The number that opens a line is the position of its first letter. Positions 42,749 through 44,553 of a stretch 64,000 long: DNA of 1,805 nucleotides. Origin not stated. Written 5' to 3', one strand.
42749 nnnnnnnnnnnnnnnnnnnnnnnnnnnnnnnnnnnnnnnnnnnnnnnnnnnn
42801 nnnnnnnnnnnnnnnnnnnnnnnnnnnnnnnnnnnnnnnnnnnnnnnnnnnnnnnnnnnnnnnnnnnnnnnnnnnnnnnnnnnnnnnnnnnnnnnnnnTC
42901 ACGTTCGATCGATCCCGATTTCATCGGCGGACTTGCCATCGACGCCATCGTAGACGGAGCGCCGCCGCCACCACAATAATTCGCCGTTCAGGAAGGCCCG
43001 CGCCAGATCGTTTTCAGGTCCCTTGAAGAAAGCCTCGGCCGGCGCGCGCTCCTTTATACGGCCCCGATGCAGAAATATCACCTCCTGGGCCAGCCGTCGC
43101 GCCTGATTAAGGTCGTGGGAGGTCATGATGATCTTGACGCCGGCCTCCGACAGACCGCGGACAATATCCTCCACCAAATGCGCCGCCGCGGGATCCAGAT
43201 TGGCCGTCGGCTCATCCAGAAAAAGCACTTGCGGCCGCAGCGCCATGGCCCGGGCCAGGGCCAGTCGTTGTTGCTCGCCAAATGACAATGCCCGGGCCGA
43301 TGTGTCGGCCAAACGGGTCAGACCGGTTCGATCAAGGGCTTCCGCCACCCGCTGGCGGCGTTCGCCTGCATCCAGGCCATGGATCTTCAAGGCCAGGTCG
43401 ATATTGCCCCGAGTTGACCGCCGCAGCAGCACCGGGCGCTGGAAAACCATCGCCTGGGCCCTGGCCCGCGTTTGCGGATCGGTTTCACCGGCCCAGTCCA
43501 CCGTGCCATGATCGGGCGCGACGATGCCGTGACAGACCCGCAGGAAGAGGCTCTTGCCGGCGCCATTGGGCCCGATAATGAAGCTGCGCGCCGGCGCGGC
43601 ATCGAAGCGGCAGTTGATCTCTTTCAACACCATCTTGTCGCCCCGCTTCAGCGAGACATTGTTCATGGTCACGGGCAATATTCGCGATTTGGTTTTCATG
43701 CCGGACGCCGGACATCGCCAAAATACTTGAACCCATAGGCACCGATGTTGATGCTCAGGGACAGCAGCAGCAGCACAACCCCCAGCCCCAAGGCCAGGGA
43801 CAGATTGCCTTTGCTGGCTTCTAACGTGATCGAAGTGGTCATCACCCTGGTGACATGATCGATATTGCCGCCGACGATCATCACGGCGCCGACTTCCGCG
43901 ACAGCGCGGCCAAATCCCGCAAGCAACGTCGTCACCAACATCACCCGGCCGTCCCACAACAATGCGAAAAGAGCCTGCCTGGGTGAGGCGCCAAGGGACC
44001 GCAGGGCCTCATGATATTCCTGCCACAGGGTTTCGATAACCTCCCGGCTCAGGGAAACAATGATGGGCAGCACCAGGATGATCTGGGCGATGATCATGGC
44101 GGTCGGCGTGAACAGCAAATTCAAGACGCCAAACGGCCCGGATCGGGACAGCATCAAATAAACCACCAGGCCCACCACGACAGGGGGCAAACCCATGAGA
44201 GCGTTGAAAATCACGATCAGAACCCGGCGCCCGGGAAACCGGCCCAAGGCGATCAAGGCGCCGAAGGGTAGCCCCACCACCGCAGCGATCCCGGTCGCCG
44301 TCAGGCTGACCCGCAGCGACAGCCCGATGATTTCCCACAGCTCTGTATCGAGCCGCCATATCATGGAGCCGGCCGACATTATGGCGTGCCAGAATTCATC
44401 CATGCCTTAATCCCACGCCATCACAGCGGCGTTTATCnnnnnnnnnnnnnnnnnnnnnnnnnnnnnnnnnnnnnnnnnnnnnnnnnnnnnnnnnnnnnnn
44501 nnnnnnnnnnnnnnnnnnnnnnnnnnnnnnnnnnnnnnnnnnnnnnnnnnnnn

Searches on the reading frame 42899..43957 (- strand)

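Call 32: search_protein_families(library=pfam, proteins=[window:42899-43957:-], max_evalue=0.001)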
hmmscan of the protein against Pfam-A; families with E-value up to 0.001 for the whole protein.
window:42899-43957:- (352 aa): 3 families
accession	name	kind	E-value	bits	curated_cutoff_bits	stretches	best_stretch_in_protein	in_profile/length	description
PF00005.33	ABC_tran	-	2.8e-24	86.7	25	1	125-252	14-137/137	ABC transporter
PF13304.12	AAA_21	-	3.8e-13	50.6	27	1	214-283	228-300/304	AAA domain, putative AbiEii toxin, Type IV TA system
PF02463.25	SMC_N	-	1.2e-05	25.3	40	0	202-288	121-204/220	RecF/RecN/SMC N terminal domain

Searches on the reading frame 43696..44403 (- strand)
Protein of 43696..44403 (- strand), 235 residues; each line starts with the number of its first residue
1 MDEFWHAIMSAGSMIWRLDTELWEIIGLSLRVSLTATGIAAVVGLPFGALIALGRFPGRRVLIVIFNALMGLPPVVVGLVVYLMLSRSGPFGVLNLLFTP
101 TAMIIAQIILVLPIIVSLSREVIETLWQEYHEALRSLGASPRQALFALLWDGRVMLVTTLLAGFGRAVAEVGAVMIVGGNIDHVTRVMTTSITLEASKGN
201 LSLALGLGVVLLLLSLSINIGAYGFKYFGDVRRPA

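Call 32: search_protein_families(library=pfam, proteins=[window:43696-44403:-], max_evalue=0.001)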
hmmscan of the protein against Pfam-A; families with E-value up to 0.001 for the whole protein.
window:43696-44403:- (235 aa): 1 family
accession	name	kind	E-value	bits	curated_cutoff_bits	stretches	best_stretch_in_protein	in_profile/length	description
PF00528.27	BPD_transp_1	-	3.5e-12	46.9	26.4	1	44-220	1-173/184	Binding-protein-dependent transport system inner membrane component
